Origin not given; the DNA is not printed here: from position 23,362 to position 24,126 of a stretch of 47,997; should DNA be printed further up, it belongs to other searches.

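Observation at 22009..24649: Terminator-delimited moron island encoding a BclA C-terminal-domain (exosporium TNF/C1q-like) protein, a Cys-rich membrane protein and Q/N-rich proteins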

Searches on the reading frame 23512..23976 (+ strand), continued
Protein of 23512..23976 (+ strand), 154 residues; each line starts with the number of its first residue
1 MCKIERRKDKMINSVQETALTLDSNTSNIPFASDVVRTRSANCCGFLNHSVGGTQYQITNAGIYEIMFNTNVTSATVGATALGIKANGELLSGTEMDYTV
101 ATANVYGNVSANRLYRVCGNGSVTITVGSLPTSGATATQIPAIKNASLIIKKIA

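Call 33: fold_search(model_id=the predicted structure, library=pdb)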
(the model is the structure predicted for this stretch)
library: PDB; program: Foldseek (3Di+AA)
matches with E <= 10: 1679; with E <= 0.001: 159
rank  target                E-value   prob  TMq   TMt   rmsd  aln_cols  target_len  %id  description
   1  3twi_A                3.4e-08  1.00  0.69  0.73   3.3       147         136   19  Variable Lymphocyte Receptor Recognition of the Immunodominant Glycoprotein of Bacillus anthracis Spores (released 2012-03-14)
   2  3tyj                  1.7e-07  1.00  0.66  0.70   3.6       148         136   19  Bacillus collagen-like protein of anthracis P159S mutant (released 2012-03-14)
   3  9h38_M                2.6e-07  1.00  0.62  0.66   8.5       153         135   15  C-terminal domain of the F-ENA tip fibrillum F-BclA from Bacillus thuringiensis (released 2025-03-12)
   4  9h38_K                3.2e-07  1.00  0.66  0.68   8.2       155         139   15  C-terminal domain of the F-ENA tip fibrillum F-BclA from Bacillus thuringiensis (released 2025-03-12)
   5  2r6q                  3.4e-07  1.00  0.66  0.69   3.6       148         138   19  Crystal Structure of BclA-island Construct (released 2009-03-10)
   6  2z5w                  4.0e-07  1.00  0.67  0.70   3.6       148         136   19  tBclA, a recombinant spore surface protein from Bacillus anthracis (released 2008-04-22)
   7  1wck                  4.9e-07  1.00  0.66  0.70   3.6       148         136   19  Crystal structure of the C-terminal domain of BclA, the major antigen of the exosporium of the Bacillus anthracis spore. (released 2005-10-25)
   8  9h38_L                5.8e-07  1.00  0.64  0.65   8.2       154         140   16  C-terminal domain of the F-ENA tip fibrillum F-BclA from Bacillus thuringiensis (released 2025-03-12)
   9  9h38_B                6.4e-07  1.00  0.65  0.68   8.3       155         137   15  C-terminal domain of the F-ENA tip fibrillum F-BclA from Bacillus thuringiensis (released 2025-03-12)
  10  9h38_A                8.9e-07  1.00  0.63  0.65   8.5       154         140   14  C-terminal domain of the F-ENA tip fibrillum F-BclA from Bacillus thuringiensis (released 2025-03-12)
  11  9h38_R                1.1e-06  1.00  0.68  0.69   3.9       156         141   16  C-terminal domain of the F-ENA tip fibrillum F-BclA from Bacillus thuringiensis (released 2025-03-12)
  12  9h38_S                1.3e-06  1.00  0.63  0.65   8.2       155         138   15  C-terminal domain of the F-ENA tip fibrillum F-BclA from Bacillus thuringiensis (released 2025-03-12)
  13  1rj7_K                2.5e-06  1.00  0.68  0.67   3.5       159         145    9  Crystal structure of EDA-A1 (released 2003-12-09)
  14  8d02                  3.9e-06  1.00  0.73  0.71   4.3       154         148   14  Crystal Structure of Bacillus anthracis BxpB (released 2023-05-24)
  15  9k09_A                5.1e-06  1.00  0.68  0.29   3.8       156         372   12  Cyanophage A4 portal-tail complex (released 2025-04-09)
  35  8ke9_A                1.8e-05  1.00  0.67  0.47   3.9       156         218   11  The CBD domain of cyanophage A-1(L) short tail fiber (released 2024-04-10)
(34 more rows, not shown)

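Call 36: find_related_loci(query=A2, collection=genome_contigs, flank=10000)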
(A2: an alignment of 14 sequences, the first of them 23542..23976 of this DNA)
Query A2 (144 aa) in genome_contigs; peptide patterns used: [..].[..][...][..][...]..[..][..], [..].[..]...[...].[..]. (x = any residue, [..] = any of these).
177 stretches matched a pattern; 21 encode a relative of the query (tblastn E <= 1e-3); 21 distinct loci.
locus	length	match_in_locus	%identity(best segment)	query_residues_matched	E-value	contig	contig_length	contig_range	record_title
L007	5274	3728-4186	54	1-144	2e-40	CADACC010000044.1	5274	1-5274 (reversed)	MAG: uncultured Erysipelotrichaceae bacterium isolate RUG13160 genome assembly, contig: RUG13160_asm_44, whole genome sh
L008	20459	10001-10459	52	1-144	3e-40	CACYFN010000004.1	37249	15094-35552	MAG: uncultured Erysipelotrichaceae bacterium isolate RUG11890 genome assembly, contig: RUG11890_asm_4, whole genome sho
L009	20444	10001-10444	51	1-144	4e-38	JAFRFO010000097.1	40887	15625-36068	MAG: Clostridia bacterium isolate RGIG2424 Goat_Ileum.Co__c792489, whole genome shotgun sequence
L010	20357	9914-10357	51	1-144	4e-38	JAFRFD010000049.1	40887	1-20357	MAG: Methanobrevibacter sp. isolate RGIG2413 Goat_Ileum-6__c49196, whole genome shotgun sequence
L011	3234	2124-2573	45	1-142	1e-37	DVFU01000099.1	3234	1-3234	MAG TPA_asm: Candidatus Faecenecus gallistercoris isolate CHK165-10780 CHK165__C296925_L3234_ERR2241971, whole genome sh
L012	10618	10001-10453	46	1-142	7e-37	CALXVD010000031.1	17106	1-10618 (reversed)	MAG: uncultured Clostridia bacterium isolate BRZ_NF__bin38 genome assembly, contig: BRZ_NF__NODE_3382_length_17106_cov_1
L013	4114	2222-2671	45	1-144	5e-37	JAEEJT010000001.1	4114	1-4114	MAG: Bacilli bacterium isolate Tb.RUG.176 k141_57294_flag=1_multi=131.0000_len=4114, whole genome shotgun sequence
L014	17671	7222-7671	47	1-144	7e-36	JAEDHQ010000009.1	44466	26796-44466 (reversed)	MAG: Bacilli bacterium isolate MAG140 NODE_432_length_44466_cov_9.715026, whole genome shotgun sequence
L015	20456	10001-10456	45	2-144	1e-35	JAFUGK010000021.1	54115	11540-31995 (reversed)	MAG: Clostridia bacterium isolate RGIG4471 Roe_deer_Omasum-5__c137726, whole genome shotgun sequence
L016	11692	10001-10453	44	1-143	5e-35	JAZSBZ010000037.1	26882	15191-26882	MAG: Candidatus Scatovivens sp. isolate T1900044923_TS20190389.MAGScoT_cleanbin_000019 SGB_3362_k141_1881906, whole geno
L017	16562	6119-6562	43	1-144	9e-35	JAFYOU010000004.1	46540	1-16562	MAG: Candidatus Gastranaerophilales bacterium isolate RGIG7285 Water_buffalos_Cecum-4__c54598, whole genome shotgun sequ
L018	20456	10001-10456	45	1-143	7e-34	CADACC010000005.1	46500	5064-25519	MAG: uncultured Erysipelotrichaceae bacterium isolate RUG13160 genome assembly, contig: RUG13160_asm_5, whole genome sho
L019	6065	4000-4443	44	1-143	1e-33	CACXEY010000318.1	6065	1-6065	uncultured bacterium isolate RUG11196 genome assembly, contig: RUG11196_asm_318, whole genome shotgun sequence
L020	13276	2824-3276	42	1-142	9e-34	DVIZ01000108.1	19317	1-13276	MAG TPA_asm: Candidatus Scybalomonas excrementigallinarum isolate 3201 CHK110__C278386_L19317_ERR2241858, whole genome s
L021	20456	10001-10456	43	1-142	1e-32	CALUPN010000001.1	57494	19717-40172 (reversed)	MAG: Candidatus Gastranaerophilales bacterium isolate BRZ_FN__bin75 genome assembly, contig: BRZ_FN__NODE_576_length_574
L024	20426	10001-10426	41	1-144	1e-21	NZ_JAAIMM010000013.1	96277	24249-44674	Coprococcus comes strain MSK.16.63 NODE_13_length_96277_cov_223.655, whole genome shotgun sequence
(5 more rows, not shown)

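Call 40: search_protein_families(library=pfam, proteins=[L024:3616-4941:+, L024:4929-6362:+, L024:6452-7678:+, L024:8327-8770:+, L024:9067-9735:+, L024:10444-11037:+, L024:11024-11461:+, L024:11861-12478:+, L024:12522-14384:+, L024:14789-17266:+], max_evalue=0.01)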
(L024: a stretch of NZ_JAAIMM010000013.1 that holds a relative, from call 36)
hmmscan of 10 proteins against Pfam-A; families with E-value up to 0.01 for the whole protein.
L024:3616-4941:+ (441 aa): 2 families
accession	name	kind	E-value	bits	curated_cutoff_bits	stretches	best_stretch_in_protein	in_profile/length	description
PF03237.21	Terminase_6N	-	1.5e-10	41.5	22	1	64-265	4-212/215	Terminase large subunit, T4likevirus-type, N-terminal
PF04466.19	Terminase_3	-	3.4e-05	23.9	23.2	1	143-240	85-187/201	Phage terminase large subunit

L024:4929-6362:+ (477 aa): 0 families

L024:6452-7678:+ (408 aa): 1 family
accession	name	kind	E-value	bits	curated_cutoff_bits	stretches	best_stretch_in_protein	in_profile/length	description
PF06152.16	Phage_min_cap2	-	6.3e-72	243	26.3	1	2-366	1-361/366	Phage minor capsid protein 2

L024:8327-8770:+ (147 aa): 0 families

L024:9067-9735:+ (222 aa): 0 families

L024:10444-11037:+ (197 aa): 1 family
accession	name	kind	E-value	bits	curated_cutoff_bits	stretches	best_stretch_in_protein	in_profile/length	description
PF04097.20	Nic96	-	0.0017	17.3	34.2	1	104-174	375-449/607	Nup93/Nic96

L024:11024-11461:+ (145 aa): 0 families

L024:11861-12478:+ (205 aa): 2 families
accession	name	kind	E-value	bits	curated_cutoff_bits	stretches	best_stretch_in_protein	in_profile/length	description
PF06810.17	Phage_scaffold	-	8e-26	91.5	35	1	1-165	1-162/170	Phage capsid assembly scaffolding protein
PF05791.16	Bacillus_HBL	-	0.0071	16.6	29.1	0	14-77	112-174/177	Bacillus haemolytic enterotoxin (HBL)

L024:12522-14384:+ (620 aa): 0 families

L024:14789-17266:+ (825 aa): 0 families

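Call 42: search_protein_families(library=ncbifam, proteins=[window:23542-23976:+], max_evalue=1)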
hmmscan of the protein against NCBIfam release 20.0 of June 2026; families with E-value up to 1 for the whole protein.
window:23542-23976:+ (144 aa): 0 families

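Call 43: search_protein_families(library=padloc, proteins=[window:23542-23976:+], max_evalue=0.1)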
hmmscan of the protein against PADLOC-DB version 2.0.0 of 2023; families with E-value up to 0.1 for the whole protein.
window:23542-23976:+ (144 aa): 0 families

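Call 69: fold_search(model_id=the predicted structure, library=viral)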
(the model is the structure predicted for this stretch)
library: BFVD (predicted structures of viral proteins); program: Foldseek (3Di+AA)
matches with E <= 10: 1919; with E <= 0.001: 347
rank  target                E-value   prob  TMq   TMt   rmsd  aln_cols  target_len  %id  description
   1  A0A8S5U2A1            8.2e-11  1.00  0.85  0.90   1.6       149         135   23  Uncharacterized protein [Siphoviridae sp. ctqzz19]
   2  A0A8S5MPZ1            2.5e-10  1.00  0.79  0.87   2.3       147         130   19  Uncharacterized protein [Podoviridae sp. ctoqT5]
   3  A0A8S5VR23            2.8e-10  1.00  0.76  0.81   3.1       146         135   24  (no name in the UniProt tables at hand)
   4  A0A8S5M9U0            1.0e-09  1.00  0.80  0.83   2.2       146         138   20  Uncharacterized protein [Siphoviridae sp. ctv4j104]
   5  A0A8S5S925            1.5e-09  1.00  0.81  0.82   1.9       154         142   19  BclA protein [Phage sp. ctGns7]
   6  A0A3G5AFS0            3.4e-09  1.00  0.70  0.10   8.3       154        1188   16  Uncharacterized protein [Solivirus sp.]
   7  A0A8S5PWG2            4.1e-09  1.00  0.79  0.83   2.2       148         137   19  Uncharacterized protein [Myoviridae sp. ctWiL39]
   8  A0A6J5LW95            8.0e-08  1.00  0.65  0.47   9.6       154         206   16  Uncharacterized protein [uncultured Caudovirales phage]
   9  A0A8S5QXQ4            8.9e-08  1.00  0.77  0.72   2.9       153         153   16  Uncharacterized protein [Siphoviridae sp. ct9lR64]
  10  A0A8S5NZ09            9.4e-08  1.00  0.74  0.74   3.0       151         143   18  Uncharacterized protein [Siphoviridae sp. ctiMP24]
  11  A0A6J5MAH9            1.2e-07  1.00  0.75  0.44   3.3       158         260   18  Uncharacterized protein [uncultured Caudovirales phage]
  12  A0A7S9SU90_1          1.2e-07  1.00  0.65  0.09  10.1       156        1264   16  Uncharacterized protein [Virus NIOZ-UU157]
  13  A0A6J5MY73            1.7e-07  1.00  0.68  0.52   3.6       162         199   14  Uncharacterized protein [uncultured Caudovirales phage]
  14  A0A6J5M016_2          1.9e-07  1.00  0.64  0.14   9.7       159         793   18  Peptidase S74 domain-containing protein [uncultured Caudovirales phage]
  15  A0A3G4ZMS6            2.2e-07  1.00  0.60  0.63   5.8       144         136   16  C1q domain-containing protein [Terrestrivirus sp.]
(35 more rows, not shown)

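Call 75: find_encoding_contigs(protein=window:23542-23976:+, flank=3000, max_places=6)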
Protein window:23542-23976:+ (144 aa): 24 contigs read that carry it; 6 places shown.
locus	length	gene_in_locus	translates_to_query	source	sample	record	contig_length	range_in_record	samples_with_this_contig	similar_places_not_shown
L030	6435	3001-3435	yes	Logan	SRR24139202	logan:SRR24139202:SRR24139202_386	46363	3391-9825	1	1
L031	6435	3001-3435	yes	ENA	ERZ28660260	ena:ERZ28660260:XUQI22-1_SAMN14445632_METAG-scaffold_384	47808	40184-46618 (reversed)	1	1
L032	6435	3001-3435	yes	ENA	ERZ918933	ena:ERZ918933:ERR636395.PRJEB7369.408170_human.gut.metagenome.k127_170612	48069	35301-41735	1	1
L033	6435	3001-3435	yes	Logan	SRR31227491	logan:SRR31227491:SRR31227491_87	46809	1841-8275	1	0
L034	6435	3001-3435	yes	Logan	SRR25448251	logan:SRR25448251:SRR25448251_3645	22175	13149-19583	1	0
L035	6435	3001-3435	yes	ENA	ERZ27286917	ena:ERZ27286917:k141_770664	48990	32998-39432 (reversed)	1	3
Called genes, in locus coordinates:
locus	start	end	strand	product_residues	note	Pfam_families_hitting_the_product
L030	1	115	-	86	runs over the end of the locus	-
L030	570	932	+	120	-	-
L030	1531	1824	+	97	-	-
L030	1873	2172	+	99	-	-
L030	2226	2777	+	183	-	-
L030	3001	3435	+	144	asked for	-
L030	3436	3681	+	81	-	-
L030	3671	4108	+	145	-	-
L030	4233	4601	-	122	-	PF05866:RusA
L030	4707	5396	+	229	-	-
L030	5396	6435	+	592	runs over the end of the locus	-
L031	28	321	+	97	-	-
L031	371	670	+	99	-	-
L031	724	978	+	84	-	-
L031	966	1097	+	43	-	-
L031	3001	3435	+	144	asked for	-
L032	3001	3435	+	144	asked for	-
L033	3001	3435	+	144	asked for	-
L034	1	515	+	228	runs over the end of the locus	PF01551:Peptidase_M23, PF01471:PG_binding_1 (weak)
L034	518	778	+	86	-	-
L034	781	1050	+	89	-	-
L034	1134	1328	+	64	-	-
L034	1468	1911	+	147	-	-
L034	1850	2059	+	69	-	-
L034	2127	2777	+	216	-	-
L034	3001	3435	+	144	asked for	-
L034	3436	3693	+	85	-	-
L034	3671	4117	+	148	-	PF25223:DUF7841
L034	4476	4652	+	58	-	-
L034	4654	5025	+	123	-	-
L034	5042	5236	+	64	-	-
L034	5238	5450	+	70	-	-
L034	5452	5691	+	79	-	-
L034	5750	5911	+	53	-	-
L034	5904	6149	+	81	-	-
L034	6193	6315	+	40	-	PF22513:FitA-like_RHH (weak)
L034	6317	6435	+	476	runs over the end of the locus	-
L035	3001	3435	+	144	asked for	-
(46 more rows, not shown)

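Call 78: search_protein_families(library=pfam, proteins=[L002:11322-12215:+, L002:12224-13270:+, L002:13286-19126:+, L002:10976-11320:+, L002:4869-6359:+], max_evalue=0.01)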
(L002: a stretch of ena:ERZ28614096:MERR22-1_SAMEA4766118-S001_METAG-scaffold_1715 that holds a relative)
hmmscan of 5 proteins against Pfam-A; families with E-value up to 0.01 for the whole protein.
L002:11322-12215:+ (297 aa): 5 families
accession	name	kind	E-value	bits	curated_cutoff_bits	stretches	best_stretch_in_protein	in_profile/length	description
PF08239.17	SH3_3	-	1.8e-05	25.2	27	1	189-231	1-42/54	Bacterial SH3 domain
PF01551.29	Peptidase_M23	-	0.00013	22.6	28.7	1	37-123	12-91/96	Peptidase family M23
PF06005.17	ZapB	-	0.00021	22.1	31.5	1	255-293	14-52/71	Cell division protein ZapB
PF01166.23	TSC22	-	0.00062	20.3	30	1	258-289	13-44/57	TSC-22/dip/bun family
PF06156.18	YabA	-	0.0084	17.1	30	0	251-291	14-54/103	Initiation control protein YabA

L002:12224-13270:+ (348 aa): 0 families

L002:13286-19126:+ (1946 aa): 0 families

L002:10976-11320:+ (114 aa): 1 family
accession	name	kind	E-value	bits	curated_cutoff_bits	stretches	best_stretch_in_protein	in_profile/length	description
PF05105.17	Phage_holin_4_1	-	0.00088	19.8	22.2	1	5-59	14-68/116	Bacteriophage holin family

L002:4869-6359:+ (496 aa): 1 family
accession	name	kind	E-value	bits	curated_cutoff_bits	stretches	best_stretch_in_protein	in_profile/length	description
PF01391.23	Collagen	-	5.3e-07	29.8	27.2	1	75-115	4-44/60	Collagen triple helix repeat (20 copies)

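Call 92: search_protein_families(library=pfam, proteins=[L001:8806-9384:+, L002:6363-6908:+, L002:6921-7382:+, L034:518-778:+, L034:781-1050:+], max_evalue=0.05)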
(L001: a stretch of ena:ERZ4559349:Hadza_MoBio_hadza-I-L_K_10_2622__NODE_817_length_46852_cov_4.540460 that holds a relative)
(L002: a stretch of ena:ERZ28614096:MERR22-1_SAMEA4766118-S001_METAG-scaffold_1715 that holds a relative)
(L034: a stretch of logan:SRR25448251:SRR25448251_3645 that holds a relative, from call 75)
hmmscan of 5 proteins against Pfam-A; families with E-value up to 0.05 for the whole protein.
L001:8806-9384:+ (192 aa): 2 families
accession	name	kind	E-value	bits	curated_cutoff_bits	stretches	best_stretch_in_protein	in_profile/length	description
PF22945.2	LEM-3_GIY-YIG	-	3.3e-05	24.3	27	1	13-107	25-132/151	LEM-3-like GIY-YIG domain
PF13518.12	HTH_28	-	0.01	16.3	25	0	146-167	14-35/52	Helix-turn-helix domain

L002:6363-6908:+ (181 aa): 2 families
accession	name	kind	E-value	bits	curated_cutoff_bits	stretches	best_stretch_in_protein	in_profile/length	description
PF02747.20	PCNA_C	-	0.0071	17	23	1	6-61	58-113/128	Proliferating cell nuclear antigen, C-terminal domain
PF21582.3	CBM30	-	0.024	15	27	1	50-99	111-159/170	Carbohydrate binding domain 30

L002:6921-7382:+ (153 aa): 0 families

L034:518-778:+ (86 aa): 7 families
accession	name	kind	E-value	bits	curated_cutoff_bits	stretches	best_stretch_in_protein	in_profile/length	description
PF04210.18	MtrG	-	0.00064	20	27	1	43-70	10-37/64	Tetrahydromethanopterin S-methyltransferase, subunit G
PF05639.16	Pup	-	0.0048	18.2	27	1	43-85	25-67/69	Pup-like protein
PF01921.24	tRNA-synt_1f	-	0.008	15.6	27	1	30-65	129-164/360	tRNA synthetases class I (K)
PF09090.17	MIF4G_like_2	-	0.0089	16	22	1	6-71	122-192/263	MIF4G like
PF09763.15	Sec3_CC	-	0.013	15.8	27.1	1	26-68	18-60/133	Exocyst complex component Sec3, coiled-coil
PF24073.1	DUF7365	-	0.018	15.6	27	1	7-65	15-69/101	Coiled-coil region of unknown function (DUF7365)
PF18460.6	HetR_C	-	0.039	14.3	27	0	38-85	23-66/79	Heterocyst differentiation regulator C-terminal Hood domain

L034:781-1050:+ (89 aa): 1 family
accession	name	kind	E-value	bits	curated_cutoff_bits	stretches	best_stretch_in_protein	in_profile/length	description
PF03907.18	Spo7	-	0.0008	19.4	27.5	1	18-67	13-60/211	Spo7-like protein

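Call 107: list_cluster_members(proteins=[P0019, P0043, P0050, P0082, P0271, P0291, P0364, P0422])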
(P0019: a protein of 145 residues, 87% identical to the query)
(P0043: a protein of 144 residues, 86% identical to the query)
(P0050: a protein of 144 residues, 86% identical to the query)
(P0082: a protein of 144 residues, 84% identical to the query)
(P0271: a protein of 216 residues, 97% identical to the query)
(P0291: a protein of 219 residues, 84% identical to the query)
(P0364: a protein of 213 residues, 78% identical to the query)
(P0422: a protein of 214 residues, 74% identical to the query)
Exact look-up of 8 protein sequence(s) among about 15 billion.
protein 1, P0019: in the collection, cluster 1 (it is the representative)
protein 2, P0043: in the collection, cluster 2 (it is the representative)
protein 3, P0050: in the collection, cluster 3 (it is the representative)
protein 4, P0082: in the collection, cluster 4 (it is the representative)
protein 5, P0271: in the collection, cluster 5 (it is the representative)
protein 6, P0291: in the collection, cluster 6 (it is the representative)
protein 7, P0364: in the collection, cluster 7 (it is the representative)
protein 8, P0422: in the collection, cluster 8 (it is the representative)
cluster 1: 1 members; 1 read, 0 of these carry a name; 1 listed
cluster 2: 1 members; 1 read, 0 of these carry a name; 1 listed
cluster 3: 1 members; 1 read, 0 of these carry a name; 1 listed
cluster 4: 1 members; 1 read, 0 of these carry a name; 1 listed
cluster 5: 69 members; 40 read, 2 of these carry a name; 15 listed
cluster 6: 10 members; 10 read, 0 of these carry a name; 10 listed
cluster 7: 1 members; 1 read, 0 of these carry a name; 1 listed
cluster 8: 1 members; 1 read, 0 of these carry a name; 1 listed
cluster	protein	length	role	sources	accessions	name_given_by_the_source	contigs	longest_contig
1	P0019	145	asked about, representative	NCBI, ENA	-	-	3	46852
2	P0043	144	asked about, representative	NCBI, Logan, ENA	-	-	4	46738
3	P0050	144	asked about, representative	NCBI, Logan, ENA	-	-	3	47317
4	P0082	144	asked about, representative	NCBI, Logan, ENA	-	-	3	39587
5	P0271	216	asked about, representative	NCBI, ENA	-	-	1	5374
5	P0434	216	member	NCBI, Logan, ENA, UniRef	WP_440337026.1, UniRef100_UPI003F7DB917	hypothetical protein [Megamonas funiformis] | hypothetical protein n=1 Tax=Megamonas funiformis TaxID=437897 RepID=UPI003F7DB917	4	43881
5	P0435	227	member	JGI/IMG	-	hypothetical protein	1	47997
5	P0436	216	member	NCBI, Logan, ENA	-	-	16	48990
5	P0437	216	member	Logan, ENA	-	-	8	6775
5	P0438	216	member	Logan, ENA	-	-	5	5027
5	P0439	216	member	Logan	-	-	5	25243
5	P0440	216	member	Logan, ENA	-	-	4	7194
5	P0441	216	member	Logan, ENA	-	-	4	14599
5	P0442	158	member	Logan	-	-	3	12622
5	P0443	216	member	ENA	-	-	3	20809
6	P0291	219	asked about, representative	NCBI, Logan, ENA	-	-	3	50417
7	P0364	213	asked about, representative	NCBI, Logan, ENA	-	-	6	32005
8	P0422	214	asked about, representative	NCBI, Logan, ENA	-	-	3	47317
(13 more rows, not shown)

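Call 108: find_encoding_contigs(protein=P0434, flank=10000, max_places=6)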
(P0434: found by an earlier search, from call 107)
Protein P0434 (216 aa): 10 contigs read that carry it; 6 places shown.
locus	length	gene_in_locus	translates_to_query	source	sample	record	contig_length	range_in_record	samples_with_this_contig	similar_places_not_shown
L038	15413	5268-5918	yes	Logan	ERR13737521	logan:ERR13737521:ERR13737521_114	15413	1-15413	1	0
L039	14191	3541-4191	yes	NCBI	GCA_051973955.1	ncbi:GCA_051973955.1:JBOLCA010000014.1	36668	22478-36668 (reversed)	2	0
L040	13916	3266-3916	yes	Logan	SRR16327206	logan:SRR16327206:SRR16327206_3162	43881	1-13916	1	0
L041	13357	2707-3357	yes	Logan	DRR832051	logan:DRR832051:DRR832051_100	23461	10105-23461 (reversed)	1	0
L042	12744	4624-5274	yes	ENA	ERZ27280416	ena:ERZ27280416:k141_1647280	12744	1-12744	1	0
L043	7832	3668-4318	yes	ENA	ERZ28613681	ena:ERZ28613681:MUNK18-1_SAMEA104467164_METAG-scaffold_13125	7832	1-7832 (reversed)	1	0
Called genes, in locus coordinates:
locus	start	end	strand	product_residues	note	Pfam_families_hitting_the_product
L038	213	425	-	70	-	-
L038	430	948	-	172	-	-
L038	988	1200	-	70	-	-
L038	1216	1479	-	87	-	-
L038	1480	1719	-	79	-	-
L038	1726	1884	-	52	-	-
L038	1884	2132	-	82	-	-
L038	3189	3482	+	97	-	-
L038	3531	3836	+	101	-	-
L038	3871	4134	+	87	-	-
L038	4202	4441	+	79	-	-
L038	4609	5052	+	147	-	-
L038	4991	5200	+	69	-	-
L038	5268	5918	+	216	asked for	-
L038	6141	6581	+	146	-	-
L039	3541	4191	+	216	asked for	-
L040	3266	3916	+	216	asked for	-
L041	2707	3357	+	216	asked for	-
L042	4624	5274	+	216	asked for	-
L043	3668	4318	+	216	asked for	-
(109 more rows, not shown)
